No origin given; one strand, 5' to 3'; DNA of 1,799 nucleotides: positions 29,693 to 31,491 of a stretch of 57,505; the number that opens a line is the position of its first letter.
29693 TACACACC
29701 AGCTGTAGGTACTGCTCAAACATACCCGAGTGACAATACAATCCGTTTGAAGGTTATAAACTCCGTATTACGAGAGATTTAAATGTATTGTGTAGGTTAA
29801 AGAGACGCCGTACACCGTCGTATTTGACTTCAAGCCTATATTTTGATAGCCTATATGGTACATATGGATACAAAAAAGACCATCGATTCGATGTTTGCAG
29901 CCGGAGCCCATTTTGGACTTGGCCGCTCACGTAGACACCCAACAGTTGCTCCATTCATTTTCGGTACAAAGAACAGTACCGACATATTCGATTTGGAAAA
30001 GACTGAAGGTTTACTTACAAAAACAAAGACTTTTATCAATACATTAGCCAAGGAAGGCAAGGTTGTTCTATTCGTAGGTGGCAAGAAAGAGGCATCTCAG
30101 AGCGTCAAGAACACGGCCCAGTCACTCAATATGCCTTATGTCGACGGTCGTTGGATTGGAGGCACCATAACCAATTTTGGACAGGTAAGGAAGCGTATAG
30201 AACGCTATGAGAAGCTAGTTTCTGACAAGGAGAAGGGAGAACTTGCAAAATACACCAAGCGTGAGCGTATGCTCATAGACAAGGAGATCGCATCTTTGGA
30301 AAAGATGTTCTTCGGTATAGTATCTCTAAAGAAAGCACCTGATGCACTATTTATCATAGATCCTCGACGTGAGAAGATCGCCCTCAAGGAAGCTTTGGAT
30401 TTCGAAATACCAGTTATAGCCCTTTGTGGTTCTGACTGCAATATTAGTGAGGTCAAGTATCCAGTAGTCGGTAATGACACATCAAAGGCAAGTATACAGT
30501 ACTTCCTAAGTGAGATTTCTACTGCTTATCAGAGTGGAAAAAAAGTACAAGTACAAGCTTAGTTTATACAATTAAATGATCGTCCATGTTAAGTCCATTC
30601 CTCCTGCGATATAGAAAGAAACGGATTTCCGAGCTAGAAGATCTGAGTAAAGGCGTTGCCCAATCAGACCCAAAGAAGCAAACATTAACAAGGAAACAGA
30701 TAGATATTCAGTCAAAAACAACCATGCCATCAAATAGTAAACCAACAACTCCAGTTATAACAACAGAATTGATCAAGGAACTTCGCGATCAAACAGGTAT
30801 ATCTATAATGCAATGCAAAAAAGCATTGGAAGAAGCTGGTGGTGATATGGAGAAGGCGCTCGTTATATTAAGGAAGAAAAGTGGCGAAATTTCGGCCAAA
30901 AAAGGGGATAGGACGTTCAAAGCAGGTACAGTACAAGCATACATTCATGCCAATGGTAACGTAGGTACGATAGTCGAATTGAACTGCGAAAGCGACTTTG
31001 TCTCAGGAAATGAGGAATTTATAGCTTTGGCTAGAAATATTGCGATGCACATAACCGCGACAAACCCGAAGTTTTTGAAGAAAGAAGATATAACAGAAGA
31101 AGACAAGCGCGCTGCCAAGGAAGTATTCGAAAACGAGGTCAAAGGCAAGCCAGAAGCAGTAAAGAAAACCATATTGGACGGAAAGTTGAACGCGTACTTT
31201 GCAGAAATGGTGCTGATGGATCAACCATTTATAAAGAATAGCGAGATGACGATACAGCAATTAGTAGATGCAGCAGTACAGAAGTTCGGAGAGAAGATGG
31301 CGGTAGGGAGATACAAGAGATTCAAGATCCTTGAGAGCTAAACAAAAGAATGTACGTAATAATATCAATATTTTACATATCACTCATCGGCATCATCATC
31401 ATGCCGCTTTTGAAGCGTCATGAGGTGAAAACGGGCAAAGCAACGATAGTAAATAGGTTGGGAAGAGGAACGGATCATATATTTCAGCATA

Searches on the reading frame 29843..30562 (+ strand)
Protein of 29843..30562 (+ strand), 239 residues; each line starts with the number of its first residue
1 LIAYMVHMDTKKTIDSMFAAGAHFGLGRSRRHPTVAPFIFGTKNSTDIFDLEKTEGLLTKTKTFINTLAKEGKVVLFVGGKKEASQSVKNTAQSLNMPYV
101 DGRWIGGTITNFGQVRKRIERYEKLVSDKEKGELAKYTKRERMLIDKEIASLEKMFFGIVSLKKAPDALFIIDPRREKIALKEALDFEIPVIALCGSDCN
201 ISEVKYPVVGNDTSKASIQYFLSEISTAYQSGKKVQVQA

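Call 45: search_protein_families(library=pfam, proteins=[window:29843-30562:+], max_evalue=0.001)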
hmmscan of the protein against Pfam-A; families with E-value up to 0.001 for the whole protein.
window:29843-30562:+ (239 aa): 1 family
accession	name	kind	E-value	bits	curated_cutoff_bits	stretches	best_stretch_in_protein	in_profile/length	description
PF00318.25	Ribosomal_S2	-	6.3e-64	215.6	26.1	1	17-232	1-216/216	Ribosomal protein S2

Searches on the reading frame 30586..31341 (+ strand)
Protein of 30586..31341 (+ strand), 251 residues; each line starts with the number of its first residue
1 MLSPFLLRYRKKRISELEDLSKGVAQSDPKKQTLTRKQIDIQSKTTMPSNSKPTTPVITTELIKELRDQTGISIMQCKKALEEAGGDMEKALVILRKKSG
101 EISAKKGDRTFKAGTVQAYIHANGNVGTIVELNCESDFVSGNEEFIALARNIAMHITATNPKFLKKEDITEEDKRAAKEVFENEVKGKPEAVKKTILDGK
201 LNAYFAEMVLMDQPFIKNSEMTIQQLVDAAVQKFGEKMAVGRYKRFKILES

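Call 45: search_protein_families(library=pfam, proteins=[window:30586-31341:+], max_evalue=0.001)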
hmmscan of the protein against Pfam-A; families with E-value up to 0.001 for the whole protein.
window:30586-31341:+ (251 aa): 3 families
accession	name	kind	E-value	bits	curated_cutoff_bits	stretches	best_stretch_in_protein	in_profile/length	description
PF00889.24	EF_TS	-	1.1e-30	107.2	27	1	78-247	42-201/204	Elongation factor TS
PF22566.2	UBA_8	-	3.4e-06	27.1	26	1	60-92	4-36/46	UBA-like domain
PF25025.1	EF-Ts_N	-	4.2e-06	27.1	33.2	1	60-96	14-51/60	Elongation factor Ts, mitochondrial, N-terminal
